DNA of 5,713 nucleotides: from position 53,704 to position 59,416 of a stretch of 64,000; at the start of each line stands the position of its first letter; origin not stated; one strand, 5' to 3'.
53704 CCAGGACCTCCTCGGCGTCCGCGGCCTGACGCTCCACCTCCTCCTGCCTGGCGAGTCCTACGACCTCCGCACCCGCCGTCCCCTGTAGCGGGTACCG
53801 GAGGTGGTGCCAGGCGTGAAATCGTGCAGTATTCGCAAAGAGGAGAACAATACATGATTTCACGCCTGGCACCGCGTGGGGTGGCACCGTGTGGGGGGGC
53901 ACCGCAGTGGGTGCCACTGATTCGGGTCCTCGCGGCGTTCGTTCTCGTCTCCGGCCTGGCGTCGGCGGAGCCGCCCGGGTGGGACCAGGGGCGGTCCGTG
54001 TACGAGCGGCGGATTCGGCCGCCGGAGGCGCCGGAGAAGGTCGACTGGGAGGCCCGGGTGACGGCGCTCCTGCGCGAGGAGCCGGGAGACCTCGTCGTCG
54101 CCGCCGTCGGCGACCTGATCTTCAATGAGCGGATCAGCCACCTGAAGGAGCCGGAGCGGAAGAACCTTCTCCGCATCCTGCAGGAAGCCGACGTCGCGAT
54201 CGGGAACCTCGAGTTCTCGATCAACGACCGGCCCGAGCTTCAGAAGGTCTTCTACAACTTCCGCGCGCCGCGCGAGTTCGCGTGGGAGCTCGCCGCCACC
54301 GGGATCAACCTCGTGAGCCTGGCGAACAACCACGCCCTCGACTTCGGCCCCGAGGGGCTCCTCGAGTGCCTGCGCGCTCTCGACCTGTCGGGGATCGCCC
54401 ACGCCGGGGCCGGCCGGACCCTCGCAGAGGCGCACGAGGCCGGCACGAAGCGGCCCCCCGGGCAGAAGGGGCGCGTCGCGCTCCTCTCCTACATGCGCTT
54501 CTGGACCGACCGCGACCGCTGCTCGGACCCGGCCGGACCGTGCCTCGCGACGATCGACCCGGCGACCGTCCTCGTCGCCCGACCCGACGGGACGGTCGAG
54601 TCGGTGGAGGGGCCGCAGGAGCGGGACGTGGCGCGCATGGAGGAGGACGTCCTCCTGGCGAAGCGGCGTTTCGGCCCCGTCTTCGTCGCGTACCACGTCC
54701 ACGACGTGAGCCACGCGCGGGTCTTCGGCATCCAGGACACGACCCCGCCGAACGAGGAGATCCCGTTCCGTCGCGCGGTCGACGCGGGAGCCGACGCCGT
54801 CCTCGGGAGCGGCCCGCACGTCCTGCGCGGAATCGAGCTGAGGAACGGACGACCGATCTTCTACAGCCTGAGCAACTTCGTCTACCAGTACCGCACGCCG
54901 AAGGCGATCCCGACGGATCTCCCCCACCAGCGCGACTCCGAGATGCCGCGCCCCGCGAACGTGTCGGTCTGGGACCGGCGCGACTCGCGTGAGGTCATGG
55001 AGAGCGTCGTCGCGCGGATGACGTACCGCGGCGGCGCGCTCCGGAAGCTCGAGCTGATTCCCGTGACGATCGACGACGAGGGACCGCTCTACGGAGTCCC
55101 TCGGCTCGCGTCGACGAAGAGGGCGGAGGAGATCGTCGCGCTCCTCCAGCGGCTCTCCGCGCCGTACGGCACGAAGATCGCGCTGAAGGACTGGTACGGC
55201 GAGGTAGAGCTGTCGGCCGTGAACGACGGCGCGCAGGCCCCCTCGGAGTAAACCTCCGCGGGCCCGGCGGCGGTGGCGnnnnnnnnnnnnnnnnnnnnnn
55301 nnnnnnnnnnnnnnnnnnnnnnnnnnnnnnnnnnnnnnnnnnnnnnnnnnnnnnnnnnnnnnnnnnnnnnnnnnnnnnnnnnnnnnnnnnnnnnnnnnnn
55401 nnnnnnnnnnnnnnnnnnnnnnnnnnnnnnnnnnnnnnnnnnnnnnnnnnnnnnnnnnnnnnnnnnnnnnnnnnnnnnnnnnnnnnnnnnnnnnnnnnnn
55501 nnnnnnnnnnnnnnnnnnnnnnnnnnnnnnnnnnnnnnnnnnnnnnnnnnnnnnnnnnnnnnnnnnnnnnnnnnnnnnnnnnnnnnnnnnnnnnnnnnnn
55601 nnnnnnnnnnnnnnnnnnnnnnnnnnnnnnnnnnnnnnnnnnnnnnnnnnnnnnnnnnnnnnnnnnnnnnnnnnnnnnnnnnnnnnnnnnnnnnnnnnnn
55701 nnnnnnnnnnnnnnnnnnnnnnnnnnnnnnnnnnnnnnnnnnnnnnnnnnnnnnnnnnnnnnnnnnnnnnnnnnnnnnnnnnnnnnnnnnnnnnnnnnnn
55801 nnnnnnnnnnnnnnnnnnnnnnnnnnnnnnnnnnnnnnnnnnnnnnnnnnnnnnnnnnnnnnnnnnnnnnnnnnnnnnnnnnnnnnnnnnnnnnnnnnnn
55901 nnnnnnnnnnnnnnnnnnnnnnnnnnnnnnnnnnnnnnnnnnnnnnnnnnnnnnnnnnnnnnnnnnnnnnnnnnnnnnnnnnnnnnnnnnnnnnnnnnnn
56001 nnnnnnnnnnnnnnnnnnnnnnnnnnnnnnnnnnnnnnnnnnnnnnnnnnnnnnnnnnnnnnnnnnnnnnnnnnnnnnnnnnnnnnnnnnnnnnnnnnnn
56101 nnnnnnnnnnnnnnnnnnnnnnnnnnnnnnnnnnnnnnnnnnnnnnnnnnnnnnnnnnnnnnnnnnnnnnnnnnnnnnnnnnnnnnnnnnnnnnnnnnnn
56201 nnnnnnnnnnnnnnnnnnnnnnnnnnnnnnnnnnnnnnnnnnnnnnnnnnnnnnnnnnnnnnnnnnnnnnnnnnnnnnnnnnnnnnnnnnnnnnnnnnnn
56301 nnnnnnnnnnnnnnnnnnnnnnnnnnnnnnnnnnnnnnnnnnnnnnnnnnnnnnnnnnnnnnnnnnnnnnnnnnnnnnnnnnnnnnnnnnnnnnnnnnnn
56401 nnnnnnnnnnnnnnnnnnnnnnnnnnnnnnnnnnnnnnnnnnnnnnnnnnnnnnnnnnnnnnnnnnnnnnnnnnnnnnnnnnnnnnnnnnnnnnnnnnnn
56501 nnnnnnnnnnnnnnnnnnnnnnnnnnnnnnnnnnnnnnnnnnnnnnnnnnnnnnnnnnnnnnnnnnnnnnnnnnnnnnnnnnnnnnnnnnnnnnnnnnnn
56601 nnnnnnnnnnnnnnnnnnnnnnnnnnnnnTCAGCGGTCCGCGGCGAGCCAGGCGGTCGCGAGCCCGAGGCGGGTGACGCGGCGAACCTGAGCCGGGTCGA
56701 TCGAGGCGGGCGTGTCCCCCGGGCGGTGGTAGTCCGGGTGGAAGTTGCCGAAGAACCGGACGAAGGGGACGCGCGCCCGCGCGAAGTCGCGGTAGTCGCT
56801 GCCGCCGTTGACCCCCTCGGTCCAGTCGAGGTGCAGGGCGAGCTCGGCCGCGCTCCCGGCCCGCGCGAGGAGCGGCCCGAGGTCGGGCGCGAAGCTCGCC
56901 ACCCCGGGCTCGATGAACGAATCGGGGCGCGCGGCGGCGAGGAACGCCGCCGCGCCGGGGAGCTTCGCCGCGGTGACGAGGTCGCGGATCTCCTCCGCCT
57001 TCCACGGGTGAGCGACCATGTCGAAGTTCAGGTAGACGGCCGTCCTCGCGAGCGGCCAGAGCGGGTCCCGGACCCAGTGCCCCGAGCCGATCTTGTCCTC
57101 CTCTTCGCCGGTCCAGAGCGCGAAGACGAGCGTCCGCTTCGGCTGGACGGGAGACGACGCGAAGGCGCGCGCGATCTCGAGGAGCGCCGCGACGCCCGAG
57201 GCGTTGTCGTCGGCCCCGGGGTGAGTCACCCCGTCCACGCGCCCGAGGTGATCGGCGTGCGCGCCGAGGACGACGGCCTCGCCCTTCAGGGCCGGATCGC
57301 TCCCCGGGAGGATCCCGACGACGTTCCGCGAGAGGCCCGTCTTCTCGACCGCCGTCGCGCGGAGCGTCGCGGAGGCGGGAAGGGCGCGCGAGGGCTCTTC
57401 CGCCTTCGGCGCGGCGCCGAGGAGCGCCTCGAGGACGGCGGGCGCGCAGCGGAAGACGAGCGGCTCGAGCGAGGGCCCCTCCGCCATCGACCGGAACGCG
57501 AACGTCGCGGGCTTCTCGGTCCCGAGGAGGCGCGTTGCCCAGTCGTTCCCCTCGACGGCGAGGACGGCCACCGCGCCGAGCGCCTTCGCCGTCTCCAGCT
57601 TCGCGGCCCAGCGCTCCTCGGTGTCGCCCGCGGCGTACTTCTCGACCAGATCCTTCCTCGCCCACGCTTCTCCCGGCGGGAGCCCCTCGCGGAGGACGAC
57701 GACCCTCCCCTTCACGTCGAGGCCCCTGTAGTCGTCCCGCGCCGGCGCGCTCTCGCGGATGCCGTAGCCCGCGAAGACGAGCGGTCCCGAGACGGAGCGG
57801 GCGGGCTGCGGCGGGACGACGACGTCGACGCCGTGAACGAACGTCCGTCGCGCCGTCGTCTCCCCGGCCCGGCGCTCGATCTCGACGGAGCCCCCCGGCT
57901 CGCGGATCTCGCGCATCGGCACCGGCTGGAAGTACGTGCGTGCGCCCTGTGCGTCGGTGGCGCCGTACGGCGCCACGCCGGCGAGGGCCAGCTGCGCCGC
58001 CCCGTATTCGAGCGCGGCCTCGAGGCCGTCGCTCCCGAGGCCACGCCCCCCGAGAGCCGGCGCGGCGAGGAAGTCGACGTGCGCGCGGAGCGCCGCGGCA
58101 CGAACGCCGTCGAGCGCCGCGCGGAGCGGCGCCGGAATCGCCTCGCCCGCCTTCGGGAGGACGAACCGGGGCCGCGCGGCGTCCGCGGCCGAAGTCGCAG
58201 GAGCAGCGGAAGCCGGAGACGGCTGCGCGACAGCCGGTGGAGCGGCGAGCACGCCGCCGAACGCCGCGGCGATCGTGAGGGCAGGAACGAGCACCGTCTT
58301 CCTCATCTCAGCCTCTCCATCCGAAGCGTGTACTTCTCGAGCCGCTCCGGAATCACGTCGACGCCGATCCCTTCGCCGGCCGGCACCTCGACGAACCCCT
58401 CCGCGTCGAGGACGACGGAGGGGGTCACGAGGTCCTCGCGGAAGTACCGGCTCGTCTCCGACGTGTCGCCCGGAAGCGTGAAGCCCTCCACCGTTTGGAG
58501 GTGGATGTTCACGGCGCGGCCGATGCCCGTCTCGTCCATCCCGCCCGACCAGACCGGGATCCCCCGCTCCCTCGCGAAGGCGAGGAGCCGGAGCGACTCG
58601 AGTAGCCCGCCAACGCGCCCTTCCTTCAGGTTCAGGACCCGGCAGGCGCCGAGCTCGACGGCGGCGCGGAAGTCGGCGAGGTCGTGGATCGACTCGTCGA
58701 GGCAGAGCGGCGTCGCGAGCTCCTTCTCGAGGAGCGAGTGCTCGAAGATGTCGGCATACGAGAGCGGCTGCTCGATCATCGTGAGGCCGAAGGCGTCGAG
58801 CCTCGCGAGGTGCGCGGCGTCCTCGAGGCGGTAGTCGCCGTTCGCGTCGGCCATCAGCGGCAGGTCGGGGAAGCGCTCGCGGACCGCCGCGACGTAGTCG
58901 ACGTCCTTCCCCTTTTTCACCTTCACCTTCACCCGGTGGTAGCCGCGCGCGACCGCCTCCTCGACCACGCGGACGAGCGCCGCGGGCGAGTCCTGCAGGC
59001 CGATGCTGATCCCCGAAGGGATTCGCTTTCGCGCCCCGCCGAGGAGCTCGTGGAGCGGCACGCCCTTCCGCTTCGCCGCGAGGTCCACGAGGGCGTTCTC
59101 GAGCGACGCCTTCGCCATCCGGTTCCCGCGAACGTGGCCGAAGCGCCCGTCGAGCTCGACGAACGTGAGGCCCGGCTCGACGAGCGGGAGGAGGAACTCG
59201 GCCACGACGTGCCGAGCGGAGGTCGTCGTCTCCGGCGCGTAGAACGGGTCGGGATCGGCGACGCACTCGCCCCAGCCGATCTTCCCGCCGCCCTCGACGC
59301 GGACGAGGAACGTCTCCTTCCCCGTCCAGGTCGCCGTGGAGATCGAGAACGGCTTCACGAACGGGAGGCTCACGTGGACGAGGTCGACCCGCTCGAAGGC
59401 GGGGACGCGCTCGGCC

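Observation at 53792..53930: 18-bp perfect inverted repeat sequestering the RBS and start codon of the capA-like gene, followed by a triple direct repeat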

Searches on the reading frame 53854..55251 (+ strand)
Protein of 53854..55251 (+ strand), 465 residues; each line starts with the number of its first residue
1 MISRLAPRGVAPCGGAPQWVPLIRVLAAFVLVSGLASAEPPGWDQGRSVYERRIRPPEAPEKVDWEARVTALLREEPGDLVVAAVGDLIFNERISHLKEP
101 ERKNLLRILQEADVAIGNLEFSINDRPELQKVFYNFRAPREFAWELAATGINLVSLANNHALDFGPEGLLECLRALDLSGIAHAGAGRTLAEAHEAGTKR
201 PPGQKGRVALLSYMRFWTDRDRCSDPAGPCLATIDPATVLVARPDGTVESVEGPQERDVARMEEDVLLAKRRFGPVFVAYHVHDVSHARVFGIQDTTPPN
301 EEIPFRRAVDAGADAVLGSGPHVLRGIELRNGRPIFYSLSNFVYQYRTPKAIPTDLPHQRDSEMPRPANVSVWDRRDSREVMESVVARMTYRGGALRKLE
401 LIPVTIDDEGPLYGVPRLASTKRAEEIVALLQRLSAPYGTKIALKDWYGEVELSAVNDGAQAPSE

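Call 9: search_protein_families(library=pfam, proteins=[window:53854-55251:+])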
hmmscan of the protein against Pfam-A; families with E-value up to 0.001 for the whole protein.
window:53854-55251:+ (465 aa): 1 family
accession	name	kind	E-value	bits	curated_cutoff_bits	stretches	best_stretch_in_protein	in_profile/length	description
PF09587.15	PGA_cap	-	3.8e-47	161.4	27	1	82-345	2-254/255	Bacterial capsule synthesis protein PGA_cap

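Call 13: find_related_loci(query=window:53854-55251:+, collection=genome_contigs, flank=4000)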
Query window:53854-55251:+ (465 aa) in genome_contigs; peptide patterns used: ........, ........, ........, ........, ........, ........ (x = any residue, [..] = any of these).
80 stretches matched a pattern; 13 encode a relative of the query (tblastn E <= 1e-3); 12 distinct loci.
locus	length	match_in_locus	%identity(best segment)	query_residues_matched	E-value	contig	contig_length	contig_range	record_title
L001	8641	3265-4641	88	1-464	0e+0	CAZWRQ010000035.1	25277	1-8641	MAG TPA_asm: uncultured Holophagales bacterium isolate binchicken_co269_231 genome assembly, contig: NODE_1694_length_25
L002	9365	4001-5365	89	1-456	0e+0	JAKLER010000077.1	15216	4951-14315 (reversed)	MAG: Acidobacteria bacterium isolate RA.bin138 RA.bin138_77, whole genome shotgun sequence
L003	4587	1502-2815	89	1-453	0e+0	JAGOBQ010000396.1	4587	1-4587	MAG: Thermoanaerobaculia bacterium isolate Go_UH_bin_178 Go_UH_38149_length_4587_cov_4.702466, whole genome shotgun sequ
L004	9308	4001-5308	85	22-453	0e+0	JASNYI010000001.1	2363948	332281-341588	MAG: Thermoanaerobaculia bacterium isolate ACID-3 HKU-EGSB-ACID-3_1, whole genome shotgun sequence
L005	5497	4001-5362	81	9-455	0e+0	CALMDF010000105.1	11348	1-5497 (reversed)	MAG TPA_asm: uncultured Holophagales bacterium isolate SRR5468106_bin.27_CONCOCT_v1.1_MAG genome assembly, contig: ERZ78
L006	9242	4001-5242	85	42-455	0e+0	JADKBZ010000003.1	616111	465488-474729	MAG: Holophagales bacterium isolate OdNE_18-Q3-R46-58_BATAC.193 tig00001893-10-6139520, whole genome shotgun sequence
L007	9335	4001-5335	78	1-454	0e+0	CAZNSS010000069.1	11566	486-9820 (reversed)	MAG TPA_asm: uncultured Holophagales bacterium isolate binchicken_co197_117 genome assembly, contig: NODE_10111_length_1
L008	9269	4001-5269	79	41-463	0e+0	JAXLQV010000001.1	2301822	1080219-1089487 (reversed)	MAG: Thermoanaerobaculia bacterium isolate STL-ACI12 C1.273.fa-1, whole genome shotgun sequence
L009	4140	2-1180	82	63-455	0e+0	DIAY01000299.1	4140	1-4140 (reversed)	MAG TPA_asm: Holophagales bacterium UBA5066 UBA5066_contig_15451, whole genome shotgun sequence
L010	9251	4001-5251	85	39-455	0e+0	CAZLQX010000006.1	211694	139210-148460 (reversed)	MAG TPA_asm: uncultured Holophagales bacterium isolate binchicken_co22_26 genome assembly, contig: NODE_30_length_211694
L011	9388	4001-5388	75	1-463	0e+0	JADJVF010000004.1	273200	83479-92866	MAG: Holophagales bacterium isolate Hjor_18-Q3-R7-51_BAT3C.239 tig00004145-10-2728280, whole genome shotgun sequence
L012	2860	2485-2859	74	1-141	2e-59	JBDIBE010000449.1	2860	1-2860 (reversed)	MAG: Thermoanaerobaculia bacterium isolate AS-MICRO-OLR.30 NODE_215595_length_2860_cov_3.780212, whole genome shotgun se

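Call 48: search_protein_families(library=ncbifam, proteins=[window:53854-55251:+], max_evalue=0.001)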
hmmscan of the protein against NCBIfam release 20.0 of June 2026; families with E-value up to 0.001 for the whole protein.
window:53854-55251:+ (465 aa): 1 family
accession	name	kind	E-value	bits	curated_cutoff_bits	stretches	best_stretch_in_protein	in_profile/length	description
NF038314.1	epimerase_MslH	equivalog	2.2e-33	115.3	700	2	257-446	235-429/439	lasso peptide C-terminal Trp epimerase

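Call 56: find_encoding_contigs(protein=window:53854-55251:+, flank=2000, max_places=4)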
Protein window:53854-55251:+ (465 aa): 5 contigs read that carry it; 3 places shown.
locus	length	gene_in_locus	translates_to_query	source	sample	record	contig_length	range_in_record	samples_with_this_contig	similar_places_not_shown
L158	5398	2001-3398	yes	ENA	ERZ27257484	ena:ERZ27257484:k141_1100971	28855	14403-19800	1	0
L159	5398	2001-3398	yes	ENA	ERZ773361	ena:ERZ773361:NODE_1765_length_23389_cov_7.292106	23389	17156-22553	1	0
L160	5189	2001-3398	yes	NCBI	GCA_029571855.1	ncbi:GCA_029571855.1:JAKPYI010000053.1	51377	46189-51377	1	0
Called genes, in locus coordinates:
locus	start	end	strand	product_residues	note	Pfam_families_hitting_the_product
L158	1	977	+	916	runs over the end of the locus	PF13620:CarboxypepD_reg, PF25183:OMP_b-brl_4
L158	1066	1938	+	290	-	PF03575:Peptidase_S51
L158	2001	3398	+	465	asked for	PF09587:PGA_cap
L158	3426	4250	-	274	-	PF00691:OmpA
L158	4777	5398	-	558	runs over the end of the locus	PF04389:Peptidase_M28, PF01546:Peptidase_M20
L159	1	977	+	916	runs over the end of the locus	PF13620:CarboxypepD_reg, PF25183:OMP_b-brl_4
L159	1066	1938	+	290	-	PF03575:Peptidase_S51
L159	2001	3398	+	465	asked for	PF09587:PGA_cap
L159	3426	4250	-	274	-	PF00691:OmpA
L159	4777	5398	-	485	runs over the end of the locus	PF04389:Peptidase_M28, PF01546:Peptidase_M20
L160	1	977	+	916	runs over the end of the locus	PF13620:CarboxypepD_reg, PF25183:OMP_b-brl_4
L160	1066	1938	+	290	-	PF03575:Peptidase_S51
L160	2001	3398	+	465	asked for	PF09587:PGA_cap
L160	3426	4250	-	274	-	PF00691:OmpA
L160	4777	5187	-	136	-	?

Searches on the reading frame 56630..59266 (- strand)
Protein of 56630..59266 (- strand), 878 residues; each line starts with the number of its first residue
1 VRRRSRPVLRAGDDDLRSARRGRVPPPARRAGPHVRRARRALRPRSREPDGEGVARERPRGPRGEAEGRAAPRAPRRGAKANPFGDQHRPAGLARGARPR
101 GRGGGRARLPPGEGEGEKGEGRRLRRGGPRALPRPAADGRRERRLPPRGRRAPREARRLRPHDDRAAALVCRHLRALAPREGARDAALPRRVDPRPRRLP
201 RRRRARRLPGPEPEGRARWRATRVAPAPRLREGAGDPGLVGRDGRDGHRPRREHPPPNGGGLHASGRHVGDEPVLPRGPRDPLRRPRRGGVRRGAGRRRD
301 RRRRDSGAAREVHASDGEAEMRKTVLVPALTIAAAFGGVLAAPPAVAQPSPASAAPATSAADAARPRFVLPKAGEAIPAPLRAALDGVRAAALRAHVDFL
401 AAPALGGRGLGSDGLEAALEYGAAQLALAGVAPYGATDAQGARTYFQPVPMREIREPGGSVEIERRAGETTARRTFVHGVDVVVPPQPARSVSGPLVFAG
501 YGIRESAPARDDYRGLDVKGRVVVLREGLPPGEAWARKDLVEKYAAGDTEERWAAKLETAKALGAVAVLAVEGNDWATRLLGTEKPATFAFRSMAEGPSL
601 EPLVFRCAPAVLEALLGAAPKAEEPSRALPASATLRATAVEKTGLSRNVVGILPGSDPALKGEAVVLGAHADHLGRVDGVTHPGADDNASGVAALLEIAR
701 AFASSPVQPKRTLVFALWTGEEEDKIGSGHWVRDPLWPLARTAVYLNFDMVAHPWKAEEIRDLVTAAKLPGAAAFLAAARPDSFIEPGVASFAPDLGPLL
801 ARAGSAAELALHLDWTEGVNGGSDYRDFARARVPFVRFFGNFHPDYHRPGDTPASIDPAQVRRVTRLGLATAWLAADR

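Call 9: search_protein_families(library=pfam, proteins=[window:56630-59266:-])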
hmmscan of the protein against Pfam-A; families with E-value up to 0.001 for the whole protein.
window:56630-59266:- (878 aa): 3 families
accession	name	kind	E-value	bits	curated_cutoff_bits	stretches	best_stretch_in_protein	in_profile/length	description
PF04389.22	Peptidase_M28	-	3e-38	132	21.3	1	648-869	1-190/193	Peptidase family M28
PF01546.33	Peptidase_M20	-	7.7e-08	32.9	24.6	1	683-840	31-175/206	Peptidase family M20/M25/M40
PF02225.27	PA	-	0.00055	20.4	23.9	0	492-574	1-60/95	PA domain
